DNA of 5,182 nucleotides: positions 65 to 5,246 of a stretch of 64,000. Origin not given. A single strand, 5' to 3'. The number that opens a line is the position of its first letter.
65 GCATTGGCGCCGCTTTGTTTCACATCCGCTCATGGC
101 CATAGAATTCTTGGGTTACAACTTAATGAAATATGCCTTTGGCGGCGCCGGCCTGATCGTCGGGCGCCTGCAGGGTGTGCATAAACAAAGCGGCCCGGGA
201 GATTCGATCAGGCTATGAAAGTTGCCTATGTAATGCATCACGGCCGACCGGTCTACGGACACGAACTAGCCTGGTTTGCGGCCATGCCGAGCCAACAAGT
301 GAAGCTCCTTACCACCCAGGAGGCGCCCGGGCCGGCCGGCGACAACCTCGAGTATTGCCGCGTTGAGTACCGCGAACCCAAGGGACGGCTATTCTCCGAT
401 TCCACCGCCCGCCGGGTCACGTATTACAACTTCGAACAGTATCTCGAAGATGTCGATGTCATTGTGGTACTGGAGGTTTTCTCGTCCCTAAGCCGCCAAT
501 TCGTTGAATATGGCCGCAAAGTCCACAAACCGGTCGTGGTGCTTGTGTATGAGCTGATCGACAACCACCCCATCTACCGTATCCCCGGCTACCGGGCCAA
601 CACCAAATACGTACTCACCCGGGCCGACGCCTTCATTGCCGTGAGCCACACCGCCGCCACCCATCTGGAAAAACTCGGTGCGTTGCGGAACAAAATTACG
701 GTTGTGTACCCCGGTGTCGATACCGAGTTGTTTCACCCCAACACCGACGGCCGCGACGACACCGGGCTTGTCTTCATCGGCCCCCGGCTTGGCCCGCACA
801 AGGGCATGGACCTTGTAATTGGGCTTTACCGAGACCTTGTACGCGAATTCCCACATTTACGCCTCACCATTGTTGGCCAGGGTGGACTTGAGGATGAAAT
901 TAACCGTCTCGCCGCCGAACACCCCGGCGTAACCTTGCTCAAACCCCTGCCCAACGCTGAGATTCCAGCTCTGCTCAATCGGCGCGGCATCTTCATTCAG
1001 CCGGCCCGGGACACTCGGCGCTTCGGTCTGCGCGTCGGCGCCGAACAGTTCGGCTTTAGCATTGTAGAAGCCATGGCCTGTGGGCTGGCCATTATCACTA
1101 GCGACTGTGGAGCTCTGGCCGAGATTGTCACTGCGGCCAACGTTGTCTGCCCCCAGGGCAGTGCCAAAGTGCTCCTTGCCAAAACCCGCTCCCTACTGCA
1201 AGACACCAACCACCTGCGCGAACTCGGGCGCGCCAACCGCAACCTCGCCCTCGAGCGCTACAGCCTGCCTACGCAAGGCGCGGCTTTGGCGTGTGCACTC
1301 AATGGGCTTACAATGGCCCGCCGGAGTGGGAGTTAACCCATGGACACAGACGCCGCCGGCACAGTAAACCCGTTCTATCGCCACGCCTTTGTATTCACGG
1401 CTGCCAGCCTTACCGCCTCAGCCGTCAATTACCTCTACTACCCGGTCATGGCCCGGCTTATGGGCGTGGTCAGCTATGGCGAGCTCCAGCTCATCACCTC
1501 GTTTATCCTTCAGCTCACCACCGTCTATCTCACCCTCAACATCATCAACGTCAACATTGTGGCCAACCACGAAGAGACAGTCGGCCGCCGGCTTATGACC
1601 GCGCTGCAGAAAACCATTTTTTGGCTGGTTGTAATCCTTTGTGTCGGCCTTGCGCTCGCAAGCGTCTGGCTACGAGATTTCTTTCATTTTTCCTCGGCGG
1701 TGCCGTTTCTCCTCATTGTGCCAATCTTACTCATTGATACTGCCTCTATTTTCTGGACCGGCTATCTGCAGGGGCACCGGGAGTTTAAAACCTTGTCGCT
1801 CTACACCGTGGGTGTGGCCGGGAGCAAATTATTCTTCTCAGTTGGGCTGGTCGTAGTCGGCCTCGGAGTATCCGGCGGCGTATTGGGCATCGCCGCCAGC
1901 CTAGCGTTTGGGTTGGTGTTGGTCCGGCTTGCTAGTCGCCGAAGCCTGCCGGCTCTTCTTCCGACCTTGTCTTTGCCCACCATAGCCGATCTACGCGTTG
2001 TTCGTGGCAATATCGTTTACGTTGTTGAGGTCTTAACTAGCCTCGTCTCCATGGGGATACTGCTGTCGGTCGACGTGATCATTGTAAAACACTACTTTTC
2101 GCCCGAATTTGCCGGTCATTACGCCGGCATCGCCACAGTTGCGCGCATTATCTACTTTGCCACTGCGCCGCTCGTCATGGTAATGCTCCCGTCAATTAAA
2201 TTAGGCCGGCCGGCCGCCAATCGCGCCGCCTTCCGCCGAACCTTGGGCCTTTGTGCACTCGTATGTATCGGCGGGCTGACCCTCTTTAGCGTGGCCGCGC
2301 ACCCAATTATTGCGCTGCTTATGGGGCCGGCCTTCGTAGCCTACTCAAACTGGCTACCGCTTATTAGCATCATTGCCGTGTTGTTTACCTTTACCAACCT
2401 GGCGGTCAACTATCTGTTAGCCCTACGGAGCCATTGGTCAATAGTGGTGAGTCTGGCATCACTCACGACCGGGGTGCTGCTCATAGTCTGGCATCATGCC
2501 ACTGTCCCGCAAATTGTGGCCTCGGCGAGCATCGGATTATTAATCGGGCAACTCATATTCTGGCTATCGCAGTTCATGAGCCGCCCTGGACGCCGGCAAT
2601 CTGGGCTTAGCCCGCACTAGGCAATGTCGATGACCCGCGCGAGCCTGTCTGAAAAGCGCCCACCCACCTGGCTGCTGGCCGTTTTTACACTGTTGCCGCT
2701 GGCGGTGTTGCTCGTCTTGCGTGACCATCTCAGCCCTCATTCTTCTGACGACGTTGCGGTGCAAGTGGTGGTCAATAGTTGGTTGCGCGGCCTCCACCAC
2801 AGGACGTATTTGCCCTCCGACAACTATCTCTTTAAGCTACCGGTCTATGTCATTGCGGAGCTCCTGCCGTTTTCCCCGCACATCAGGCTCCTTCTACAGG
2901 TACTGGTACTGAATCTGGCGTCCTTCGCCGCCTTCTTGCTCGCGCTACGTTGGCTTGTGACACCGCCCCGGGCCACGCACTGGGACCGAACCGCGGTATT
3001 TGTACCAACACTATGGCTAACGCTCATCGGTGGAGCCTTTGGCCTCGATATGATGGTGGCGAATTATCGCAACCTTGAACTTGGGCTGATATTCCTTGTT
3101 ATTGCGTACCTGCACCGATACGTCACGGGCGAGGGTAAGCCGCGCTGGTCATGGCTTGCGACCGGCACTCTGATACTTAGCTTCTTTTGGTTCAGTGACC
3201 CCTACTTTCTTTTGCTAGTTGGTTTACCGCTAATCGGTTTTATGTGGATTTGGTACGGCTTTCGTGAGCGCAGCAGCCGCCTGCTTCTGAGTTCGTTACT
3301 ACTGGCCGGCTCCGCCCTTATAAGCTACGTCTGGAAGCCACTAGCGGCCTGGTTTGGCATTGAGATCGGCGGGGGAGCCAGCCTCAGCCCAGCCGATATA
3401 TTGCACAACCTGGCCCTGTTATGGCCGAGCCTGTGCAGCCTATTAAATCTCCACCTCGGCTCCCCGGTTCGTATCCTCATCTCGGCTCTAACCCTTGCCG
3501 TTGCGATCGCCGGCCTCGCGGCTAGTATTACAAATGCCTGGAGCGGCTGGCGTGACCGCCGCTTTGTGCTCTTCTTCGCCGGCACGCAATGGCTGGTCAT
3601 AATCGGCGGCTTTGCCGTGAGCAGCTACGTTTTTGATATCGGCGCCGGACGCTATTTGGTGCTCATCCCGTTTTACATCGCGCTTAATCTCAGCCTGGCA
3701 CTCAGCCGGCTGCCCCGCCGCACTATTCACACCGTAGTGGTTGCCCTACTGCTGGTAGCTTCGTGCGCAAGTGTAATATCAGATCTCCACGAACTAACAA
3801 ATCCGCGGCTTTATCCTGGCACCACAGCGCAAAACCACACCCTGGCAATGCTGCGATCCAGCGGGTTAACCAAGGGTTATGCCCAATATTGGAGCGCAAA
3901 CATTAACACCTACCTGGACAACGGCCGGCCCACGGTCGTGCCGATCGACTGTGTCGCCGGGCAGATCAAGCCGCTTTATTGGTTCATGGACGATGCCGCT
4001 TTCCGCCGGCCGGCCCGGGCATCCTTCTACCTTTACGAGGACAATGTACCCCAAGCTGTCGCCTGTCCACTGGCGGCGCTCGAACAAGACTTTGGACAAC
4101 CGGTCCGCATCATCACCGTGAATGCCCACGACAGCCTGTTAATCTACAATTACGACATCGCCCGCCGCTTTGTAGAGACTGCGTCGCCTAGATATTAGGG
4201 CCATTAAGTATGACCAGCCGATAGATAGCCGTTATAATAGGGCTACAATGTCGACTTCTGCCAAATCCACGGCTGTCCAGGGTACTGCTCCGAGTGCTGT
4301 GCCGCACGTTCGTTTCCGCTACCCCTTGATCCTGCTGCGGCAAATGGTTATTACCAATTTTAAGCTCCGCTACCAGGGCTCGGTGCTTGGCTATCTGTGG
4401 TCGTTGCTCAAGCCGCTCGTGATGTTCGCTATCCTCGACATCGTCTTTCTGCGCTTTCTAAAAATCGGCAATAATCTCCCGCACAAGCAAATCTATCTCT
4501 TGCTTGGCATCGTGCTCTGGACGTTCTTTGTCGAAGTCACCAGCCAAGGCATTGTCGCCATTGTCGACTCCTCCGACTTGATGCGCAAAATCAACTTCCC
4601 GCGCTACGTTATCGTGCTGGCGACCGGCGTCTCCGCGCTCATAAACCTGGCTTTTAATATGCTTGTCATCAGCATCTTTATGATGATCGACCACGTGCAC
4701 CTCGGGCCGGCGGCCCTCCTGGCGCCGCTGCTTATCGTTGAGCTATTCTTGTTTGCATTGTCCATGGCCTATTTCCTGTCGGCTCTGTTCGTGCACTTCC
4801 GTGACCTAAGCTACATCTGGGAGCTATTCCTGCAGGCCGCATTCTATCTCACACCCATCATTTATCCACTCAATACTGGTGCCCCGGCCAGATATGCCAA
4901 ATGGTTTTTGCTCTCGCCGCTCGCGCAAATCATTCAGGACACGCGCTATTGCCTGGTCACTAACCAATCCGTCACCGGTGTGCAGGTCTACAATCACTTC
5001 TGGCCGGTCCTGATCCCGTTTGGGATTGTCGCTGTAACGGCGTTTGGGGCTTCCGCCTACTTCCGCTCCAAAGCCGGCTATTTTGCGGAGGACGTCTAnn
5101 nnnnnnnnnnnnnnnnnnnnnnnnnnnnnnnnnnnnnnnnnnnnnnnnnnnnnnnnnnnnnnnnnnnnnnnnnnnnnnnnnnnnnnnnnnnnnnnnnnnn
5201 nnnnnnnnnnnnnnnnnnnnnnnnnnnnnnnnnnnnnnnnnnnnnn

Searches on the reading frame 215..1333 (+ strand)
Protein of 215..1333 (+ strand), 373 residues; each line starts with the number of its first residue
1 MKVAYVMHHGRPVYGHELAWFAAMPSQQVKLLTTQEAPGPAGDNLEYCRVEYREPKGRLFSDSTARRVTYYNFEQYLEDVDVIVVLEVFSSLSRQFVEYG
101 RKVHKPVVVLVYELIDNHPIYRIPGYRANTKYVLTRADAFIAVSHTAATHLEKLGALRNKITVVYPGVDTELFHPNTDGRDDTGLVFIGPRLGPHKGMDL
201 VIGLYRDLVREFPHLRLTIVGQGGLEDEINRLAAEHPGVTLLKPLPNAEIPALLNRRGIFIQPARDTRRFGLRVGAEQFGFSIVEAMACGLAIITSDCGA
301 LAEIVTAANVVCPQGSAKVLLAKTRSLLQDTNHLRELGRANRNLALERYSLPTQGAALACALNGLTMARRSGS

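Call 79: search_protein_families(library=pfam, proteins=[window:215-1333:+], max_evalue=0.00001)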
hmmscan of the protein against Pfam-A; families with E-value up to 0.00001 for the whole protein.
window:215-1333:+ (373 aa): 4 families
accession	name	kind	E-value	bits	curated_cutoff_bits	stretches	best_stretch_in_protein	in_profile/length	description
PF00534.26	Glycos_transf_1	-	1.4e-26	93.5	26.4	1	181-343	13-171/172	Glycosyl transferases group 1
PF13692.12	Glyco_trans_1_4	-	2.7e-20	73.5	27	1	185-330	4-142/142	Glycosyl transferases group 1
PF13439.12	Glyco_transf_4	-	3.6e-10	40.6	28.5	1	28-171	21-169/170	Glycosyltransferase Family 4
PF13524.12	Glyco_trans_1_2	-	2.3e-07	31.3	25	1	208-350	9-134/144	Glycosyl transferase-like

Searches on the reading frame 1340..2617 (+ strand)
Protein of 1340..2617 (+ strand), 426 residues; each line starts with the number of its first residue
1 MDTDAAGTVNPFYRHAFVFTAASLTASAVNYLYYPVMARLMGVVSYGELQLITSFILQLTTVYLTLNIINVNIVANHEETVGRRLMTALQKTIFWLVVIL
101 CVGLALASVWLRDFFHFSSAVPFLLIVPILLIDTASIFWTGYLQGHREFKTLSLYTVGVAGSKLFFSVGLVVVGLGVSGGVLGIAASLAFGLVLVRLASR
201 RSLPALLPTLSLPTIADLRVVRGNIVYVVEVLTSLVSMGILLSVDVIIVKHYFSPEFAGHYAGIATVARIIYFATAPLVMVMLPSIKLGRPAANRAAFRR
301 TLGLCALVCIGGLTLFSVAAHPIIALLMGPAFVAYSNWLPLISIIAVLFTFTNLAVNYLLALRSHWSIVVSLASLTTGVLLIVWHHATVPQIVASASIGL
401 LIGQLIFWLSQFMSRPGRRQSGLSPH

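Call 79: search_protein_families(library=pfam, proteins=[window:1340-2617:+], max_evalue=0.00001)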
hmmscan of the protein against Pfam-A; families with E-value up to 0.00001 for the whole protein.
window:1340-2617:+ (426 aa): 1 family
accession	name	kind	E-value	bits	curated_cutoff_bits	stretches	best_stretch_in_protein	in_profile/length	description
PF01943.22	Polysacc_synt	-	1.9e-07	31.2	28.2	1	14-286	3-270/274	Polysaccharide biosynthesis protein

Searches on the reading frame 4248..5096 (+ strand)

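Call 79: search_protein_families(library=pfam, proteins=[window:4248-5096:+], max_evalue=0.00001)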
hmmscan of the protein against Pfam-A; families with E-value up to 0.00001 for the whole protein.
window:4248-5096:+ (283 aa): 1 family
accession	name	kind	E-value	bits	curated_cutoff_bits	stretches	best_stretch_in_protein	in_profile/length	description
PF01061.29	ABC2_membrane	-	3.3e-17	63.2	26.9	1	30-230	3-204/211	ABC-2 type transporter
